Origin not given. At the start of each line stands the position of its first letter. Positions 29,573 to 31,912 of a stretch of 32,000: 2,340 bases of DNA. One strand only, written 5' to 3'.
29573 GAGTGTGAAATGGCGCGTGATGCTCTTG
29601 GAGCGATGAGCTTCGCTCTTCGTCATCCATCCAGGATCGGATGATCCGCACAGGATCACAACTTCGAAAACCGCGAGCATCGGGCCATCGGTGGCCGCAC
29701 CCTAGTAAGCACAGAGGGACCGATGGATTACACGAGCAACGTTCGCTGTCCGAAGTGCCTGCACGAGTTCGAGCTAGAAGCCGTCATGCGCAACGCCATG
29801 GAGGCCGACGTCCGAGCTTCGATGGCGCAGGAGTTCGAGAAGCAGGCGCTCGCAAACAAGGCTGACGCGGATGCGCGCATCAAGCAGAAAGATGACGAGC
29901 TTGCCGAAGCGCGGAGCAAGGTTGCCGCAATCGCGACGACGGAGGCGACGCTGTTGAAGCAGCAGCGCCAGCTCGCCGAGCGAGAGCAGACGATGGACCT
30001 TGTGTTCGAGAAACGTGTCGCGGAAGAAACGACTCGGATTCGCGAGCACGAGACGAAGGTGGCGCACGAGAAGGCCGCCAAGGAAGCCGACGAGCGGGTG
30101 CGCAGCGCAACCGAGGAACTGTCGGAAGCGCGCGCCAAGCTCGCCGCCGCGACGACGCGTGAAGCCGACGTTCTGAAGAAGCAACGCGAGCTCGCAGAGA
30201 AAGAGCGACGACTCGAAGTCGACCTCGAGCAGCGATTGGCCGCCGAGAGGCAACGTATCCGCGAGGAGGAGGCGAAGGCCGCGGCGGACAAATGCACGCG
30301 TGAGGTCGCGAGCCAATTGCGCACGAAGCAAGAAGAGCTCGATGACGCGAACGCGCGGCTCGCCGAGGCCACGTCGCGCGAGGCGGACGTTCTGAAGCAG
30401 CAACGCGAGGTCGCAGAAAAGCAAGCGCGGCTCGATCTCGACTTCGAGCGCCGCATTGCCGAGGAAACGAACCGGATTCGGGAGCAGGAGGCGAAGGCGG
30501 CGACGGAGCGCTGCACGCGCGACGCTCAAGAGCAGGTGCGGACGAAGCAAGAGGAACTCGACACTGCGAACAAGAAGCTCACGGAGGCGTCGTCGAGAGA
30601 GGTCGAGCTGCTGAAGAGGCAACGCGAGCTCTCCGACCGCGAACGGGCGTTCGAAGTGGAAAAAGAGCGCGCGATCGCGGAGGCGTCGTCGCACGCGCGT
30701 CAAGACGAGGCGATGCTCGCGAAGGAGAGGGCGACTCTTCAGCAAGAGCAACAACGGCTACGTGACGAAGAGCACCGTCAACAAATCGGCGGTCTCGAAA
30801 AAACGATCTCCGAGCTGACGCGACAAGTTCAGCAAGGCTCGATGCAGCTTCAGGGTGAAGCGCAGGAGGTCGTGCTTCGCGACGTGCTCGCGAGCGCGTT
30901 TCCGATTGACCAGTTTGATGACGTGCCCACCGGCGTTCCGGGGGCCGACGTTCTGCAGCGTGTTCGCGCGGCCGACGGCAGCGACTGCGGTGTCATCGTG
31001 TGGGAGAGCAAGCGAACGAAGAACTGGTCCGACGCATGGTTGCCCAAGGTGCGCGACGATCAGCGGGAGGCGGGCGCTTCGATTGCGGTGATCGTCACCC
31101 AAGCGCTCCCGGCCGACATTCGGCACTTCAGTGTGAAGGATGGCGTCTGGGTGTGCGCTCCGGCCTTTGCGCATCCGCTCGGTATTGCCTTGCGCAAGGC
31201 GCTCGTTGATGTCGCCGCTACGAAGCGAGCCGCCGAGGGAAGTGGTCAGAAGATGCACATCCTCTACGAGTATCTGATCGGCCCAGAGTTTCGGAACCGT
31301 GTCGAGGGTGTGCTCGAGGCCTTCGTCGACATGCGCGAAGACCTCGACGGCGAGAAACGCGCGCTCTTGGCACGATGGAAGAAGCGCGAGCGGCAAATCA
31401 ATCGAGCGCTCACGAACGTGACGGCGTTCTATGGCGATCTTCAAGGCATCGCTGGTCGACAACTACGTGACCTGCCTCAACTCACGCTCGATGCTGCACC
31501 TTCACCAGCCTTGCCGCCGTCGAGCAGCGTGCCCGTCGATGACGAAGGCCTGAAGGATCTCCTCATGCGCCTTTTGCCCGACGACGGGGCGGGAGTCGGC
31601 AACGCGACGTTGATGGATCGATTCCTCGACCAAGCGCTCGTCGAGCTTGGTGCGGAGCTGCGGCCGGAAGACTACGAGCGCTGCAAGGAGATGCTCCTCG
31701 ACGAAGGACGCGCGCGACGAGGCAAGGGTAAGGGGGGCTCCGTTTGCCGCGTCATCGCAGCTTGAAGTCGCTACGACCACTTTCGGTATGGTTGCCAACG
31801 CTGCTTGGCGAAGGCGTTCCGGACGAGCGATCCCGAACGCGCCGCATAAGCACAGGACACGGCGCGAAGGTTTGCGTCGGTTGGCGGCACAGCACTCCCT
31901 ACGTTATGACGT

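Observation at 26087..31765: Twin regulator-plus-DUF2130-like nuclease cassettes: candidate uncharacterised defence locus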

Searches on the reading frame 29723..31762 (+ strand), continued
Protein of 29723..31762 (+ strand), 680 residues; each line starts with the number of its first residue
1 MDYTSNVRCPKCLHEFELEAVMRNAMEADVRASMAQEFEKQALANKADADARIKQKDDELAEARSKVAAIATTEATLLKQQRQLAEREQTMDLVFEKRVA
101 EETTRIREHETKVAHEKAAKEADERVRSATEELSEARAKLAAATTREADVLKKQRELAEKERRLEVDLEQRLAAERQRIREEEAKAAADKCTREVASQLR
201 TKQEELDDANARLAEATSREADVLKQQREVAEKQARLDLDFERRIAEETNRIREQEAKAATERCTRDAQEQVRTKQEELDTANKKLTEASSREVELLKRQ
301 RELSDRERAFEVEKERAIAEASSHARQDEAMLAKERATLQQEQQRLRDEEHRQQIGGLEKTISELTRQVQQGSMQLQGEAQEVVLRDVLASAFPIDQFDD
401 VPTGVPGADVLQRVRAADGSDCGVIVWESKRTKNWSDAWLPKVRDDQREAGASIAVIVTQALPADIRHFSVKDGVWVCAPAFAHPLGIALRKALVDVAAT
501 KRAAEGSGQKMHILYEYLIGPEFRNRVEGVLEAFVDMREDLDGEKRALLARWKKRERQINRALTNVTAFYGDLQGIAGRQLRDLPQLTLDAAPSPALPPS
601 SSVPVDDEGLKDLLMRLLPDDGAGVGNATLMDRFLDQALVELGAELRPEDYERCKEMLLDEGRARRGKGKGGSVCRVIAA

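Call 108: search_protein_families(library=pfam, proteins=[L031:11344-13704:+, L026:13056-14093:+, L049:898-2082:+, L089:8742-9971:+, L047:8035-8769:+, L034:13499-16294:+, L024:17222-20560:+, L054:18017-21016:+, L078:12007-14346:-, L060:4584-6308:+], max_evalue=0.00001)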
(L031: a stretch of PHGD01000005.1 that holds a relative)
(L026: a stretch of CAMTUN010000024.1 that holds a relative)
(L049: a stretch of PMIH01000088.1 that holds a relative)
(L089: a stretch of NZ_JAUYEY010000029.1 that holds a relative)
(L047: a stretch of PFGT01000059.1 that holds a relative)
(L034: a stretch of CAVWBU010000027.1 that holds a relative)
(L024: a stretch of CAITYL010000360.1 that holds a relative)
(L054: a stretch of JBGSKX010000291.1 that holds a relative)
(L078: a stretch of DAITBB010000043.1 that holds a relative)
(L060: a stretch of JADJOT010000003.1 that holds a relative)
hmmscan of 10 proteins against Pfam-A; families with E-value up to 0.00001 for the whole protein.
L031:11344-13704:+ (787 aa): 5 families
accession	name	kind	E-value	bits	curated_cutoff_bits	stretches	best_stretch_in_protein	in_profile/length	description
PF13175.12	AAA_15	-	3.2e-12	47.2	32.1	1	1-460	1-275/374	AAA ATPase domain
PF02463.25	SMC_N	-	1.1e-08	35.2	40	0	3-49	2-47/220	RecF/RecN/SMC N terminal domain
PF13304.12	AAA_21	-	2.9e-08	34.6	27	0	28-53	1-29/304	AAA domain, putative AbiEii toxin, Type IV TA system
PF13476.12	AAA_23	-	4.1e-07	31.3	27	1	5-261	1-198/201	AAA domain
PF13166.12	AAA_13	-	2.7e-06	26.8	36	0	25-573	15-569/713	AAA domain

L026:13056-14093:+ (346 aa): 1 family
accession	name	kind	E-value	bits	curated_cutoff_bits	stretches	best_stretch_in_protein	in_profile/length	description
PF13289.12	SIR2_2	-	3.3e-08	34.2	24.5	1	134-274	3-103/141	SIR2-like domain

L049:898-2082:+ (395 aa): 1 family
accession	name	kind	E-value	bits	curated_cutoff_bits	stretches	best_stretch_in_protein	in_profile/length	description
PF06114.19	Peptidase_M78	-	2.7e-24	85.8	22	1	182-311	4-122/123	IrrE N-terminal-like domain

L089:8742-9971:+ (410 aa): 2 families
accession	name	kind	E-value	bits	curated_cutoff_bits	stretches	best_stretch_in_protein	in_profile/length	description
PF06250.17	YhcG_C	-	1.1e-57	194.7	32.5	1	203-357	1-155/157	YhcG PDDEXK nuclease domain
PF17761.7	DUF1016_N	-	4.7e-37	127.6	32.8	1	14-179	2-137/137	DUF1016 N-terminal domain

L047:8035-8769:+ (245 aa): 1 family
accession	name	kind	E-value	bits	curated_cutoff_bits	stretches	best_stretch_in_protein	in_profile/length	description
PF01555.25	N6_N4_Mtase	-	5.1e-24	85.9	26.7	1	73-198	1-131/221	DNA methylase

L034:13499-16294:+ (932 aa): 6 families
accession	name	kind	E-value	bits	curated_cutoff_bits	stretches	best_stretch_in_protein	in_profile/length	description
PF04851.21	ResIII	-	2.3e-41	141.9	22.5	1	157-311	2-163/164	Type III restriction enzyme, res subunit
PF08463.15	EcoEI_R_C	-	2.7e-28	99.6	24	1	775-925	2-156/163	EcoEI R protein C-terminal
PF18766.7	SWI2_SNF2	-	3.8e-16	59.9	26.7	1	162-340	1-181/221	SWI2/SNF2 ATPase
PF00270.35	DEAD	-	2.5e-12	47.3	26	1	161-313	2-163/167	DEAD/DEAH box helicase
PF04313.20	HSDR_N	-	4.9e-11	43.3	25.1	1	56-122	128-196/198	Type I restriction enzyme R protein N terminus (HSDR_N)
PF00271.37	Helicase_C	-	7.8e-06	26.5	23.5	0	423-523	15-108/110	Helicase conserved C-terminal domain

L024:17222-20560:+ (1113 aa): 5 families
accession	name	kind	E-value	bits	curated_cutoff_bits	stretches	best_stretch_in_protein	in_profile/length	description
PF00072.30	Response_reg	-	1e-45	154.9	30.2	2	989-1103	1-110/111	Response regulator receiver domain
PF02518.31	HATPase_c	-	2e-31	109.2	26.4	1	702-824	1-109/111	Histidine kinase-, DNA gyrase B-, and HSP90-like ATPase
PF00512.31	HisKA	-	2.3e-22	79.2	26.9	1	590-654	1-65/66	His Kinase A (phospho-acceptor) domain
PF13426.13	PAS_9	-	2e-08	34.9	27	1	466-562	1-103/103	PAS domain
PF00989.32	PAS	-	8.2e-07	29.5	22.6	1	457-543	2-94/113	PAS fold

L054:18017-21016:+ (1000 aa): 3 families
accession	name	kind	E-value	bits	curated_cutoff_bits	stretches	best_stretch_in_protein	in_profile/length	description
PF19778.5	RE_endonuc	-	5.4e-37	126.4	23.4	1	895-994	2-105/108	Endonuclease domain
PF04851.21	ResIII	-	1.1e-12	48.6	22.5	1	108-276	25-162/164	Type III restriction enzyme, res subunit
PF00270.35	DEAD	-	5.7e-07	29.9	26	1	109-276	17-160/167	DEAD/DEAH box helicase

L078:12007-14346:- (779 aa): 4 families
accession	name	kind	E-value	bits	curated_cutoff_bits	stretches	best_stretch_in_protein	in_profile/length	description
PF00009.33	GTP_EFTU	-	3.4e-55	187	26.5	1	186-364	3-188/188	Elongation factor Tu GTP binding domain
PF06421.17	LepA_C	-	1.3e-49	167.2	29.7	1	669-775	1-107/107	GTP-binding protein LepA C-terminus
PF00679.30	EFG_C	-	5.1e-21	75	27.9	1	581-665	2-86/89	Elongation factor G C-terminus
PF03144.31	GTP_EFTU_D2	-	6.4e-12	46.2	30.3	1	387-457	1-73/73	Elongation factor Tu domain 2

L060:4584-6308:+ (575 aa): 2 families
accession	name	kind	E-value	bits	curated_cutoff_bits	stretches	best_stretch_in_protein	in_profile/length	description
PF03235.19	GmrSD_N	-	1.7e-36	126.7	33.2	1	19-246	3-199/199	GmrSD restriction endonuclease, N-terminal domain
PF07510.16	GmrSD_C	-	3.6e-26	92.1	23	1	427-563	1-137/138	GmrSD restriction endonucleases, C-terminal domain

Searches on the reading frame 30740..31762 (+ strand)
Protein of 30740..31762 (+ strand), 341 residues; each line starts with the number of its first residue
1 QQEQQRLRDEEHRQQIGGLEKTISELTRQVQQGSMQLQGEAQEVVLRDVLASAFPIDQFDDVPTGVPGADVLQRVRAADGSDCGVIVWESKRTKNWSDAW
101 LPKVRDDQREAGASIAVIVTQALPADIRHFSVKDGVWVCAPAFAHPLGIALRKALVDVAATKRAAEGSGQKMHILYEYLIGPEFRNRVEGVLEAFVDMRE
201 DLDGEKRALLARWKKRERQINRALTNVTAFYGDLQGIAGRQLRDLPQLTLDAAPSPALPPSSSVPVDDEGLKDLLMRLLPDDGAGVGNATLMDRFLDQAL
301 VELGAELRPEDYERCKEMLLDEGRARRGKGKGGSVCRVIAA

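Call 67: predict_structure(alignment_id=A4)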
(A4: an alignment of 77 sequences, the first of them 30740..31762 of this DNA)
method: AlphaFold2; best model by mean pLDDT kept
length: 341 residues; sequences in the alignment: 77
mean_pLDDT: 88.2   pTM: 0.49
mean pLDDT of the five models: 88.2, 87.5, 86.5, 85.6, 85.5
residues with pLDDT >= 90: 201; 70-90: 115; 50-70: 14; < 50: 11
segments of 3 or more residues with pLDDT < 50: 248-258
pLDDT, mean of each block of 10 residues (from residue 1): 90 94 86 85 94 97 79 97 97 95 95 97 96 97 96 95 85 82 87 82 86 85 81 74 53 47 79 98 96 95 92 98 96 93 72
secondary structure, 60 per line:
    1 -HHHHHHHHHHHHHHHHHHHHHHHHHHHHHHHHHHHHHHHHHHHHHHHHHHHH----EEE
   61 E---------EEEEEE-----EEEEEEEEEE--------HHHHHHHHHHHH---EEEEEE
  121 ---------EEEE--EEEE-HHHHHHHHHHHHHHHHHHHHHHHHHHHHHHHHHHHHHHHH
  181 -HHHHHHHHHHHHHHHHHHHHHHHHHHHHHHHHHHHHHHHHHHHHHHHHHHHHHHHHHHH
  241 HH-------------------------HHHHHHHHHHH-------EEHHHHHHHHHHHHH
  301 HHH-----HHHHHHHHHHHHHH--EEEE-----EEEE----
elements in order: H2-53 E58-61 E71-76 E82-91 H100-111 E115-120 E130-133 E136-139 H141-180 H182-242 H268-278 H288-303 H309-322 E325-328 E334-337

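Call 70: fold_search(model_id=the predicted structure, library=pdb)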
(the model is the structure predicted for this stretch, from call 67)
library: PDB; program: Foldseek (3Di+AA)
matches with E <= 10: 807; with E <= 0.001: 0
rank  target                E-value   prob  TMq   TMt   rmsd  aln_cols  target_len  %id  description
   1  3o6b_B                1.1e-02  1.00  0.19  0.85   1.9        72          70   17  A Dual E3 Mechanism for Rub1 Ligation to Cdc53: Dcn1(P)-Cdc53(WHB) low resolution (released 2010-09-15)
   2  9qo1_I                1.4e-02  1.00  0.19  0.13   2.0        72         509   12  Activated 9-subunit COP9 signalosome and neddylated SCF (SKP1-SKP2-CKS1) complex structure (released 2026-02-11)
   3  3o2p_E                1.7e-02  1.00  0.19  0.72   1.7        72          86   17  A Dual E3 Mechanism for Rub1 Ligation to Cdc53: Dcn1(P)-Cdc53(WHB) (released 2010-09-15)
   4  6r7f_O                2.1e-02  1.00  0.19  0.09   1.8        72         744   14  Structural basis of Cullin-2 RING E3 ligase regulation by the COP9 signalosome (released 2019-08-28)
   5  9qcc_M                2.5e-02  1.00  0.16  0.13   3.6        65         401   15  Activated XauSPARDA filament assembly with bound dsDNA substrate (released 2025-12-17)
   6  3o6b_D                2.8e-02  1.00  0.18  0.85   1.9        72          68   17  A Dual E3 Mechanism for Rub1 Ligation to Cdc53: Dcn1(P)-Cdc53(WHB) low resolution (released 2010-09-15)
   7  3tdu_D                2.8e-02  1.00  0.19  0.77   2.1        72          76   12  N-terminal acetylation acts as an avidity enhancer within an interconnected multiprotein complex: Structure of a human (released 2011-10-12)
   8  3rtr_E                3.0e-02  1.00  0.19  0.18   1.9        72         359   12  A RING E3-substrate complex poised for ubiquitin-like protein transfer: structural insights into cullin-RING ligases (released 2011-07-20)
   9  8or0_A                3.4e-02  1.00  0.19  0.10   2.1        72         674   12  CAND1-CUL1-RBX1-SKP1-SKP2-CKS1-CDK2 (released 2023-06-28)
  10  8or3_A                3.6e-02  1.00  0.19  0.10   2.0        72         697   12  CAND1-CUL1-RBX1-SKP1-SKP2-DCNL1 (released 2023-06-28)
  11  9efm_J                4.0e-02  1.00  0.19  0.19   2.0        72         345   12  Cryo-EM structure of COP9 signalosome precatalytic state with neddylated cullin-1 (released 2025-12-03)
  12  3rtr_C                4.3e-02  1.00  0.19  0.21   1.8        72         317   12  A RING E3-substrate complex poised for ubiquitin-like protein transfer: structural insights into cullin-RING ligases (released 2011-07-20)
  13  4p5o_A                4.3e-02  1.00  0.19  0.20   2.0        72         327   12  Structure of an RBX1-UBC12~NEDD8-CUL1-DCN1 complex: a RING-E3-E2~ubiquitin-like protein-substrate intermediate trapped (released 2014-07-02)
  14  4p5o_C                4.8e-02  1.00  0.19  0.20   2.0        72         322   12  Structure of an RBX1-UBC12~NEDD8-CUL1-DCN1 complex: a RING-E3-E2~ubiquitin-like protein-substrate intermediate trapped (released 2014-07-02)
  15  1ldj_A                5.1e-02  1.00  0.19  0.09   1.9        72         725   12  Structure of the Cul1-Rbx1-Skp1-F boxSkp2 SCF Ubiquitin Ligase Complex (released 2002-05-08)
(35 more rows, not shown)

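Call 81: search_protein_families(library=pfam, alignment_id=A4, max_evalue=1)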
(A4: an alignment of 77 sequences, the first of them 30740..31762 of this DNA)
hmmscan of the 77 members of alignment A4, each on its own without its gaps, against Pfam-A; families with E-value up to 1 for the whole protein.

A. member 1, window:30740-31762:+ (341 aa): 4 families
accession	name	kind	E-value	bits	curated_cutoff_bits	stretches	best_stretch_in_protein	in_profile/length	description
PF09903.14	DUF2130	-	6.5e-61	206.3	26.7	1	7-248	3-250/255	Uncharacterized protein conserved in bacteria (DUF2130)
PF15397.11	DUF4618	-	0.023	14.6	34.9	1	10-51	196-236/258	Domain of unknown function (DUF4618)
PF10147.14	CR6_interact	-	0.21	11.7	29.5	1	191-235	81-125/200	Growth arrest and DNA-damage-inducible proteins-interacting protein 1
PF13864.11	Enkurin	-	0.91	10.5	23.6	0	3-38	28-63/92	Calmodulin-binding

B. families by the number of members that match (of 77 scanned): 80 families (the first 25 are shown)
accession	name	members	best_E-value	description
PF09903.14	DUF2130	75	1.5e-83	Uncharacterized protein conserved in bacteria (DUF2130)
PF24441.1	DUF7560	37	0.0028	Family of unknown function (DUF7560)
PF21344.3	Zn_ribbon_LysW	9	0.0003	Alpha-aminoadipate carrier protein LysW-like, globular domain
PF13717.11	Zn_ribbon_4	9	0.0046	zinc-ribbon domain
PF15679.10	DUF4665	5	0.00097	Domain of unknown function (DUF4665)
PF13248.11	Zn_ribbon_3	5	0.055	zinc-ribbon domain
PF18439.7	zf_UBZ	4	0.007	Ubiquitin-Binding Zinc Finger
PF20640.2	Rrn6_HB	4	0.075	Rrn6, helical bundle domain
PF14353.12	CpXC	4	0.084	CpXC protein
PF24460.1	DUF7575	3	0.0084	Domain of unknown function (DUF7575)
PF21119.3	RYDR_Jsol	3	0.076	Ryanodine receptor junctional solenoid repeat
PF23548.1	Zn_ribbon_FGT1_2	3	0.16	FORGETTER1 second zinc ribbon domain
PF14369.11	Zn_ribbon_19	3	0.21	zinc-ribbon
PF17908.6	APAF1_C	2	0.0029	APAF-1 helical domain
PF02007.24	MtrH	2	0.013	Tetrahydromethanopterin S-methyltransferase MtrH subunit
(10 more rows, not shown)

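Call 118: fold_search(model_id=the predicted structure, library=viral)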
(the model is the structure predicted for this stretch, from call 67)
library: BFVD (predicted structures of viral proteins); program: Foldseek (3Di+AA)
matches with E <= 10: 820; with E <= 0.001: 3
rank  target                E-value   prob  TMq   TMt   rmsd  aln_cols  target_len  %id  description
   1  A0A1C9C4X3            2.2e-06  1.00  0.28  0.18  41.2       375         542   13  Uncharacterized protein [Heterosigma akashiwo virus 01]
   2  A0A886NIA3            6.5e-05  1.00  0.27  0.29  22.7       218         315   15  (no name in the UniProt tables at hand)
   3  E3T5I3                1.3e-04  1.00  0.28  0.26  28.0       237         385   11  Restriction endonuclease type IV Mrr domain-containing protein [Cafeteria roenbergensis virus (strain BV-PW1)]
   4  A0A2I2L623            3.7e-03  0.99  0.21  0.26  14.5       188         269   12  Mrr-like domain-containing protein [Orpheovirus IHUMI-LCC2]
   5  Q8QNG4                8.2e-03  0.66  0.17  0.13  10.7       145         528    8  EsV-1-115 [Ectocarpus siliculosus virus 1 (isolate New Zealand/Kaikoura/1988)]
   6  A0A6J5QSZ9            8.8e-03  0.98  0.22  0.34   9.5       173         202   14  Uncharacterized protein [uncultured Caudovirales phage]
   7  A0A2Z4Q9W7            9.9e-03  0.99  0.19  0.27   4.7       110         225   10  (no name in the UniProt tables at hand)
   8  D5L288                1.4e-02  1.00  0.19  0.51   3.0        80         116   14  Uncharacterized protein [uncultured virus]
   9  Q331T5                1.4e-02  1.00  0.17  0.26   3.2        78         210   18  (no name in the UniProt tables at hand)
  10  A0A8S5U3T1            1.7e-02  1.00  0.17  0.55   3.1        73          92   19  Ferric uptake regulation protein [Myoviridae sp. cttp71]
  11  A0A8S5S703            1.9e-02  0.99  0.21  0.18   8.4       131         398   12  Restriction endonuclease [Siphoviridae sp. ctVDy27]
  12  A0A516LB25            2.0e-02  0.99  0.18  0.34  11.8       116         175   18  (no name in the UniProt tables at hand)
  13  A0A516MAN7            2.2e-02  0.99  0.17  0.49  13.4        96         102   19  (no name in the UniProt tables at hand)
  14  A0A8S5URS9            2.6e-02  1.00  0.23  0.24   4.1       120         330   15  Restriction endonuclease [Siphoviridae sp. cthae16]
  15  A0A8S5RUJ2            3.1e-02  1.00  0.17  0.54   2.9        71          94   18  (no name in the UniProt tables at hand)
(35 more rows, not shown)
